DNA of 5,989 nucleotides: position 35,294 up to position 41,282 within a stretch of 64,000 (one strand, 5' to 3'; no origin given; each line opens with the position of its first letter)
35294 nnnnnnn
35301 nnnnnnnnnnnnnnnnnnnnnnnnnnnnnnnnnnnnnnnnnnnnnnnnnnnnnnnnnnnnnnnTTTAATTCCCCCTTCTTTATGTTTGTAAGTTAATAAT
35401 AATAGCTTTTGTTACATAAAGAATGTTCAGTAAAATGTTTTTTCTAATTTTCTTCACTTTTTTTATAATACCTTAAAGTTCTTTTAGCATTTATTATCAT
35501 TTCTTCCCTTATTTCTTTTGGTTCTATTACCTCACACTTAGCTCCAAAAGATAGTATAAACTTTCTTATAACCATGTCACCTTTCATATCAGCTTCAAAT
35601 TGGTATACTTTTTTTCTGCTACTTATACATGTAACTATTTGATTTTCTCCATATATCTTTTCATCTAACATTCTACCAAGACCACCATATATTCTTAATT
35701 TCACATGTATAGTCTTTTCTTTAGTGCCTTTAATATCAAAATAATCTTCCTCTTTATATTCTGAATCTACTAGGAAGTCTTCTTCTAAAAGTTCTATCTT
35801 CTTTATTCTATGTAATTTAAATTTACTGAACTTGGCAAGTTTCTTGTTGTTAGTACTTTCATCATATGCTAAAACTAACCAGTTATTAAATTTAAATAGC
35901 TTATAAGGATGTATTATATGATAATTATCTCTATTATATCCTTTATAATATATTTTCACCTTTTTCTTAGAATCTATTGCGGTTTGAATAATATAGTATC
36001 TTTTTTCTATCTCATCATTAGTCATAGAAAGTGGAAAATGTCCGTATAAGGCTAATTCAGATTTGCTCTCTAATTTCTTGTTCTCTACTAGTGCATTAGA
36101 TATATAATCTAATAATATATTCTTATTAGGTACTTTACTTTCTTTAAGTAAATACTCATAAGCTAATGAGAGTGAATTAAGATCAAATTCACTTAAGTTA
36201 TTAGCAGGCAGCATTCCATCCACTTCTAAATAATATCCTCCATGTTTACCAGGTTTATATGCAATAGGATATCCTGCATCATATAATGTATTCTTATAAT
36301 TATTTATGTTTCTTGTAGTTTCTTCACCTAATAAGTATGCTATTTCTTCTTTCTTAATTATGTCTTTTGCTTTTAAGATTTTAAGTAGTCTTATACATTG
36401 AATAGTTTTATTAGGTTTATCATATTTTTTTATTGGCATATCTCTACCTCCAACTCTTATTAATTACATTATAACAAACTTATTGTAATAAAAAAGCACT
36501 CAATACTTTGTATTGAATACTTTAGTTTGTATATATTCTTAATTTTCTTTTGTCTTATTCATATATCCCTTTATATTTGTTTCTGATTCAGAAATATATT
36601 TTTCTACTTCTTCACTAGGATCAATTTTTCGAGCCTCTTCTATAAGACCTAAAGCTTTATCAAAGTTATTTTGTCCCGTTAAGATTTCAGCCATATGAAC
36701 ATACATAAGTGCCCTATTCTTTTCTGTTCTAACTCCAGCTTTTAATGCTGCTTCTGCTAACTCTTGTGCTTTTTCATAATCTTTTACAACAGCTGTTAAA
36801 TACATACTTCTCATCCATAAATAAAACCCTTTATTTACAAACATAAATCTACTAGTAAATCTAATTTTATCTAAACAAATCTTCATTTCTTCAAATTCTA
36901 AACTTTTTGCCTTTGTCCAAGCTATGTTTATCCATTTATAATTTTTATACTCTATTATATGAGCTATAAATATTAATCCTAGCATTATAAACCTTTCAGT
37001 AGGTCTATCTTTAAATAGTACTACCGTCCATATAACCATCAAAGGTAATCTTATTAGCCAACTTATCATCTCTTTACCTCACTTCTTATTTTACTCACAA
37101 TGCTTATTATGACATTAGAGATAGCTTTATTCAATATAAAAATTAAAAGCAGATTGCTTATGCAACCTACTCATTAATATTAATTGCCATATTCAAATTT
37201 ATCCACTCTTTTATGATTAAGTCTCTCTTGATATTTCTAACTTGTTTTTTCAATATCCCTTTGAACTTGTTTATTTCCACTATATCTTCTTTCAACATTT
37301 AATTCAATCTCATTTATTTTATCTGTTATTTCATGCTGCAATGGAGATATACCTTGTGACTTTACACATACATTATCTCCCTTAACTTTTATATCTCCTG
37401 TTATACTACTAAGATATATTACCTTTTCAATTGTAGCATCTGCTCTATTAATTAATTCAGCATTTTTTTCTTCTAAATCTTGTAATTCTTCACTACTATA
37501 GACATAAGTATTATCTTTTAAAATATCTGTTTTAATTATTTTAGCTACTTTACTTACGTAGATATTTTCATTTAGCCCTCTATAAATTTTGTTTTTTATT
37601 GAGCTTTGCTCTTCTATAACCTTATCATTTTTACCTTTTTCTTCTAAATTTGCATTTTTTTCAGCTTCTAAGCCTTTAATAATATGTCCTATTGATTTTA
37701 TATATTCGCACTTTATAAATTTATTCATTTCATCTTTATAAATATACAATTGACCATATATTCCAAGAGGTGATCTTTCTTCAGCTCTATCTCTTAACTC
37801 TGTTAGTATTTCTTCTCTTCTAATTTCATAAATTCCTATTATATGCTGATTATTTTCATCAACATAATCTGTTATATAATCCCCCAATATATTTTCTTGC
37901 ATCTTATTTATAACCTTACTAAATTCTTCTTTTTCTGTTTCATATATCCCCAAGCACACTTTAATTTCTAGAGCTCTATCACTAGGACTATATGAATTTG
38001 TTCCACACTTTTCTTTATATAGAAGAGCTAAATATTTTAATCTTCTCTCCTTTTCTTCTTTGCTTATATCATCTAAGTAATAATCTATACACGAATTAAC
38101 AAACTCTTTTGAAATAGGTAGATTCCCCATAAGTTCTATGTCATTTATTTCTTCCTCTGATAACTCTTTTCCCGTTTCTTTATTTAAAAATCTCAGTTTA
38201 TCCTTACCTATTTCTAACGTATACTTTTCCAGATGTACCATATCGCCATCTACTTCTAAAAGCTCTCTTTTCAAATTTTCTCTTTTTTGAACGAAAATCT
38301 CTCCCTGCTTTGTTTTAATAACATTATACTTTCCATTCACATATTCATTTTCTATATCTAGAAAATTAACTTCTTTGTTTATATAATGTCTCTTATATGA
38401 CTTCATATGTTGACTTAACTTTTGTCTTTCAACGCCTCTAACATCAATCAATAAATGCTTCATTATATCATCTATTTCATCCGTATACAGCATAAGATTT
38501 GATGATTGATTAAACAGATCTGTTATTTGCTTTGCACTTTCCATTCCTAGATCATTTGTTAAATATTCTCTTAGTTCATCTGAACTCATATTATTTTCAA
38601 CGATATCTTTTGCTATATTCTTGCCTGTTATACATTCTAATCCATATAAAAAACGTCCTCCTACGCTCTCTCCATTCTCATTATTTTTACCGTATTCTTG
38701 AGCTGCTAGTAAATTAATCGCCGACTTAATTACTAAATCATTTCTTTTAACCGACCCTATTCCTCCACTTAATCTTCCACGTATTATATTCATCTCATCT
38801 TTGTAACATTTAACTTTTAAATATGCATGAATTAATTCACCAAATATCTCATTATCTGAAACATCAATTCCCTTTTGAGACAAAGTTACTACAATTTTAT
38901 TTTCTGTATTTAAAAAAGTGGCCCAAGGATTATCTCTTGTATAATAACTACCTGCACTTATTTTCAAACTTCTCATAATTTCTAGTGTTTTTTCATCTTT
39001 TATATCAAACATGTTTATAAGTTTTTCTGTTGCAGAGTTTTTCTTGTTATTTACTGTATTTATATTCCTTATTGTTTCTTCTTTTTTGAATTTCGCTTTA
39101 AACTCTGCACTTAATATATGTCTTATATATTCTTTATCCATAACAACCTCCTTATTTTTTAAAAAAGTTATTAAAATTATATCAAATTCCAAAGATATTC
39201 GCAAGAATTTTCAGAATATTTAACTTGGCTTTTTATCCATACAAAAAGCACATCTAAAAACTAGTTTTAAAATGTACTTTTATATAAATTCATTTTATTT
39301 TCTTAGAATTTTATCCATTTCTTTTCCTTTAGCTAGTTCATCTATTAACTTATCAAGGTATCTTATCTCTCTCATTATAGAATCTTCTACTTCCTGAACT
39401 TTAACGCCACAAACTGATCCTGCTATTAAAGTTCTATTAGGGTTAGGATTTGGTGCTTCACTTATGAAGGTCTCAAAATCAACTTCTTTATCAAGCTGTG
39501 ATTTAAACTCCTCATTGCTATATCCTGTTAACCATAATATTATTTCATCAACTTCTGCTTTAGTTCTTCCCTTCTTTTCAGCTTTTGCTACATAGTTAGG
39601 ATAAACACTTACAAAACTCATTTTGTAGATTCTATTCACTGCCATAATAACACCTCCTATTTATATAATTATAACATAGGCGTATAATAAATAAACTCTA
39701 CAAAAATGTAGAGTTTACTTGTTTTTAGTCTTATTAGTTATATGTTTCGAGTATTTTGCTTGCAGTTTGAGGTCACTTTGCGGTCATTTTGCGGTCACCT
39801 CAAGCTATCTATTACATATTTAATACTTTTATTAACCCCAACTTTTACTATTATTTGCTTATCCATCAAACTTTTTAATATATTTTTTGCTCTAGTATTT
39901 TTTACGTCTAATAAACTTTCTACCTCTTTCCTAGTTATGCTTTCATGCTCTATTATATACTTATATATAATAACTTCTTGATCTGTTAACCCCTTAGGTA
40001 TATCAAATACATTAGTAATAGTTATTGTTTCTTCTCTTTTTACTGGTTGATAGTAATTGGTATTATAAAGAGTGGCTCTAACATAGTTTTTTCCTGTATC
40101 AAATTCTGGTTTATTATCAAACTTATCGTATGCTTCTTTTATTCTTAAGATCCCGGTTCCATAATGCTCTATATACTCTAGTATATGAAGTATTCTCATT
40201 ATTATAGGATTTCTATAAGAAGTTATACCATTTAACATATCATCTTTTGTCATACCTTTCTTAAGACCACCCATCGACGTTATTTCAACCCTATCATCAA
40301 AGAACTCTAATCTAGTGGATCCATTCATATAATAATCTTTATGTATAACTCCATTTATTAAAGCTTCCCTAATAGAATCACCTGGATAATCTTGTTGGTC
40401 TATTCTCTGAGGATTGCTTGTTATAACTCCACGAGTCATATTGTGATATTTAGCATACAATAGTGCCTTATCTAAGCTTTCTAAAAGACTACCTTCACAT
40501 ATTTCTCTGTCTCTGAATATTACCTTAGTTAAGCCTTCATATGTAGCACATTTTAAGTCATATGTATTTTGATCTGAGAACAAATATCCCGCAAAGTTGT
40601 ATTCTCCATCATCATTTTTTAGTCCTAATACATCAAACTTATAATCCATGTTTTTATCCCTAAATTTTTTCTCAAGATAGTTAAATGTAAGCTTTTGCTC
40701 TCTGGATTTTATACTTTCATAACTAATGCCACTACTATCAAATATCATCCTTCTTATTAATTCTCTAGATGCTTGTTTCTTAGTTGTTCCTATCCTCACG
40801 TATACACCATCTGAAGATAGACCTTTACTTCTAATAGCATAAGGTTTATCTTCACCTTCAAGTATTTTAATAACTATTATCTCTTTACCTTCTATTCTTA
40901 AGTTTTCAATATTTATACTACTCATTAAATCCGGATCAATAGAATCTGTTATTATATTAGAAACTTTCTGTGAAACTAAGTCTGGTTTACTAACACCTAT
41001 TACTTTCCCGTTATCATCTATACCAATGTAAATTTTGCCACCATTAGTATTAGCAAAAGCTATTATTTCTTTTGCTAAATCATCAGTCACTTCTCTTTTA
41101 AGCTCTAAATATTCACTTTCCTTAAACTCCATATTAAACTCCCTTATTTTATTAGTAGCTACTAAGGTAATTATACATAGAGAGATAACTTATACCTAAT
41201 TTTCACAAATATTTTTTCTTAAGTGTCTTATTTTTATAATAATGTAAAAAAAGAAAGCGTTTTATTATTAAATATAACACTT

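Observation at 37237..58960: Three highly diverged ~600-aa paralogs with an N-terminal HExxH motif, degenerate in one copy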

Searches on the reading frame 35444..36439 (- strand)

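Call 15: search_protein_families(library=pfam, proteins=[window:35444-36439:-], max_evalue=0.01)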
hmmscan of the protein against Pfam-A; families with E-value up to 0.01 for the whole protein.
window:35444-36439:- (331 aa): 2 families
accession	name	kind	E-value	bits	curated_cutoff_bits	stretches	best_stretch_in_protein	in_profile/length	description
PF25583.1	WCX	-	4e-10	40.3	23.9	1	243-321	2-75/76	WCX domain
PF13280.12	WYL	-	2.1e-07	31.3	21.8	1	151-216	6-69/70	WYL domain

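Call 82: search_protein_families(library=padloc, proteins=[window:35444-36439:-], max_evalue=0.001)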
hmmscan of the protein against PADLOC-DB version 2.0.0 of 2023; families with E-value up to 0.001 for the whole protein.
window:35444-36439:- (331 aa): 6 families
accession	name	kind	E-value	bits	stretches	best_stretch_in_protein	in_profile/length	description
PDLC01652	WYL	-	5e-24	83.5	1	141-322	13-162/162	"CAS-I,CAS-II,CAS-III,CAS-IV,CAS-V,CAS-VI; associated_signaling"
PDLC01457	WYL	-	4.3e-19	67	1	14-310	5-229/229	"CAS-I,CAS-II,CAS-III,CAS-IV,CAS-V,CAS-VI; associated_signaling"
PDLC01766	Cas3c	-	7.8e-15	52.1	1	151-328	140-319/1009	-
PDLC01046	WYL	-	0.00037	17.8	1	284-326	392-434/435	HTH-WYL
PDLC01484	WYL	-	0.00049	17.4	0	276-326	387-437/437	"CAS-I,CAS-II,CAS-III,CAS-IV,CAS-V,CAS-VI; associated_signaling"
PDLC01510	WYL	-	0.00049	17.4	0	276-326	387-437/437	"CAS-I,CAS-II,CAS-III,CAS-IV,CAS-V,CAS-VI; associated_signaling"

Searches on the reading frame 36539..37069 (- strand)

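Call 15: search_protein_families(library=pfam, proteins=[window:36539-37069:-], max_evalue=0.01)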
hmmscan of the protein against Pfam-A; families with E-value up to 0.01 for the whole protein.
window:36539-37069:- (176 aa): 8 families
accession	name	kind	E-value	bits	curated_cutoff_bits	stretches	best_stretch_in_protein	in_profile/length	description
PF07719.23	TPR_2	-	1.8e-05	24.9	27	0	123-152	4-33/34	Tetratricopeptide repeat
PF13424.12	TPR_12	-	3.2e-05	24.5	30.1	1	96-150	17-75/77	Tetratricopeptide repeat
PF14559.12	TPR_19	-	0.00024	21.8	25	1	96-154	5-60/68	Tetratricopeptide repeat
PF13428.12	TPR_14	-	0.00026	21.8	23.5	0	124-153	5-34/44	Tetratricopeptide repeat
PF00515.34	TPR_1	-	0.00032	20.8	27.8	0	123-152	4-33/34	Tetratricopeptide repeat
PF23231.1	HAT_Syf1_CNRKL1_C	-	0.00099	18.4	27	1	84-164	11-90/397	Pre-mRNA-splicing factor Syf1/CRNKL1 C-terminal HAT repeat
PF13432.12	TPR_16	-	0.0023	18.8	32.7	1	97-153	12-64/65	Tetratricopeptide repeat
PF25062.1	ARM_TT21_N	-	0.0084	16.3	40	0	83-156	64-136/222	Tetratricopeptide repeat protein 21 N-terminal ARM repeat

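Call 82: search_protein_families(library=padloc, proteins=[window:36539-37069:-], max_evalue=0.001)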
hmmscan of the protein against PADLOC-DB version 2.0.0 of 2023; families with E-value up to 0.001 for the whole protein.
window:36539-37069:- (176 aa): 0 families

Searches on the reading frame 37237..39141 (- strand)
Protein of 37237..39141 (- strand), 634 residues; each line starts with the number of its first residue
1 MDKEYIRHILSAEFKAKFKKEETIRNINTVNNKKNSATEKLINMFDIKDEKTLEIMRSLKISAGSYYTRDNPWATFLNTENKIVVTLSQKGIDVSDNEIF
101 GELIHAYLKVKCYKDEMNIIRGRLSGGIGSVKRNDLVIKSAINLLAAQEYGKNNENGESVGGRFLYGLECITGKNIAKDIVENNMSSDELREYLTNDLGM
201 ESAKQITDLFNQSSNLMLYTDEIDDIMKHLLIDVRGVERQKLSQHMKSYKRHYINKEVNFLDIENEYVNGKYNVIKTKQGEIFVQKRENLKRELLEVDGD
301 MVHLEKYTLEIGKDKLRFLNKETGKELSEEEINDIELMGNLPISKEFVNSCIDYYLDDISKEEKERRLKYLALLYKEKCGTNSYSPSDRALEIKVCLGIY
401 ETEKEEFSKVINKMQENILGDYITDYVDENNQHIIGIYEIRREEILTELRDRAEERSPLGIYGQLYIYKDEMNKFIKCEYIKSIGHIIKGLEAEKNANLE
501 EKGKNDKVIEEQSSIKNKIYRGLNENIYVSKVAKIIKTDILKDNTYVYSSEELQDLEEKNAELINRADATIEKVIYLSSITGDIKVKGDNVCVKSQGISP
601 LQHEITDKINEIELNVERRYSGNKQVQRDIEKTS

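Call 9: search_protein_families(library=pfam, proteins=[window:37237-39141:-], max_evalue=1)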
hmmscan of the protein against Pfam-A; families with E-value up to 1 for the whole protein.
window:37237-39141:- (634 aa): 3 families
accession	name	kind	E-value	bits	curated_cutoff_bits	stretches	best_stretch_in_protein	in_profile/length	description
PF17906.7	HTH_48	-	0.084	13.5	24.1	1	3-31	1-29/50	HTH domain in Mos1 transposase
PF07374.17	DUF1492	-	0.23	12.1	21.5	1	19-71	44-93/100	Protein of unknown function (DUF1492)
PF17776.6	NLRC4_HD2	-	0.64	11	33.1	0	148-217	41-107/121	NLRC4 helical domain HD2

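Call 10: search_protein_families(library=phrogs, proteins=[window:37237-39141:-], max_evalue=1)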
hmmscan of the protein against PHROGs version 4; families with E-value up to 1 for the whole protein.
window:37237-39141:- (634 aa): 1 family
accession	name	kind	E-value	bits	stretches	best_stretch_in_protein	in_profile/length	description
phrog_19909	-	unknown function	0.15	13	0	10-43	9-42/50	-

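Call 31: search_protein_families(library=padloc, proteins=[window:37237-39141:-], max_evalue=1)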
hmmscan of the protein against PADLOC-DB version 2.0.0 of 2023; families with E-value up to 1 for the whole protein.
window:37237-39141:- (634 aa): 0 families

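Call 32: search_protein_families(library=ncbifam, proteins=[window:37237-39141:-], max_evalue=1)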
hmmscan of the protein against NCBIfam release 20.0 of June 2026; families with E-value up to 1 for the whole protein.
window:37237-39141:- (634 aa): 0 families

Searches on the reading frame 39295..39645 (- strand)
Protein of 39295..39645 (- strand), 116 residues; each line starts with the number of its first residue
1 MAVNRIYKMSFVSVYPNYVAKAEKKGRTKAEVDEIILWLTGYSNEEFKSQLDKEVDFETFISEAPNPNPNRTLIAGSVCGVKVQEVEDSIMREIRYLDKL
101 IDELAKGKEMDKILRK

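Call 15: search_protein_families(library=pfam, proteins=[window:39295-39645:-], max_evalue=0.01)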
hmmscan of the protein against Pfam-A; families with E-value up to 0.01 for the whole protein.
window:39295-39645:- (116 aa): 1 family
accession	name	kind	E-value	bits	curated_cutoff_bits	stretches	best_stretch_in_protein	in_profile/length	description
PF09966.14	DUF2200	-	3.7e-51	172.4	22.8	1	5-115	1-111/111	Uncharacterized protein conserved in bacteria (DUF2200)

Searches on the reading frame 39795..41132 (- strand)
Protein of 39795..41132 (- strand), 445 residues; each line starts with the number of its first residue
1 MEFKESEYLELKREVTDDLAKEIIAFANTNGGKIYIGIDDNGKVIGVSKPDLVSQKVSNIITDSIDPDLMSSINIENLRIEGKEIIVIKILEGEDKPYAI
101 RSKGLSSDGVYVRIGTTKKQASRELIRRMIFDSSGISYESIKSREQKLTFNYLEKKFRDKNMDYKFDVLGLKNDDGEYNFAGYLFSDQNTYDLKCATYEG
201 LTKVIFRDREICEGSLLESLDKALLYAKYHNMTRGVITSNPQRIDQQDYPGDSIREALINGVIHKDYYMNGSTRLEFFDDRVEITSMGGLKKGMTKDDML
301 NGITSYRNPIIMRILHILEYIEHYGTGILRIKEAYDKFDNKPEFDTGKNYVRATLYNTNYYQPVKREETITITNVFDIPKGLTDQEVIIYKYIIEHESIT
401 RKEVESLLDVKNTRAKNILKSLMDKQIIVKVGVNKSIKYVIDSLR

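Call 15: search_protein_families(library=pfam, proteins=[window:39795-41132:-], max_evalue=0.01)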
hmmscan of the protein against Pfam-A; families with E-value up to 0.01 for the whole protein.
window:39795-41132:- (445 aa): 3 families
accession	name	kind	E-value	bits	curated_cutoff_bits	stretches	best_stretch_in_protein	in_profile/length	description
PF04326.19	SLFN_AlbA_2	-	7.5e-24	85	25.3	1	5-121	1-117/118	Schlafen, AlbA_2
PF13749.12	HATPase_c_4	-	9.2e-18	64.5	26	1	274-355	5-89/89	Putative ATP-dependent DNA helicase recG C-terminal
PF01978.25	TrmB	-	1.5e-06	28.4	25.6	1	381-435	5-59/68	Sugar-specific transcriptional regulator TrmB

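Call 82: search_protein_families(library=padloc, proteins=[window:39795-41132:-], max_evalue=0.001)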
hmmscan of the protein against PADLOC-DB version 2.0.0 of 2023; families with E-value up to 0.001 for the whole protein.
window:39795-41132:- (445 aa): 4 families
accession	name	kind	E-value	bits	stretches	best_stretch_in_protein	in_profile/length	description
PDLC02394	pAgo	-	3.5e-07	26.3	0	14-61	52-99/1121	-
PDLC02402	Aga_SIR2-PNTD1-PNTD2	-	8e-07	25.5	1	164-341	357-545/876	Class I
PDLC05078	PDC-S72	-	8.5e-06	23.1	1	377-441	309-373/377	-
PDLC02418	Aga_SIR2-Kinase-PNTD1-PNTD2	-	0.00024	17.4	1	247-328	318-410/756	Class I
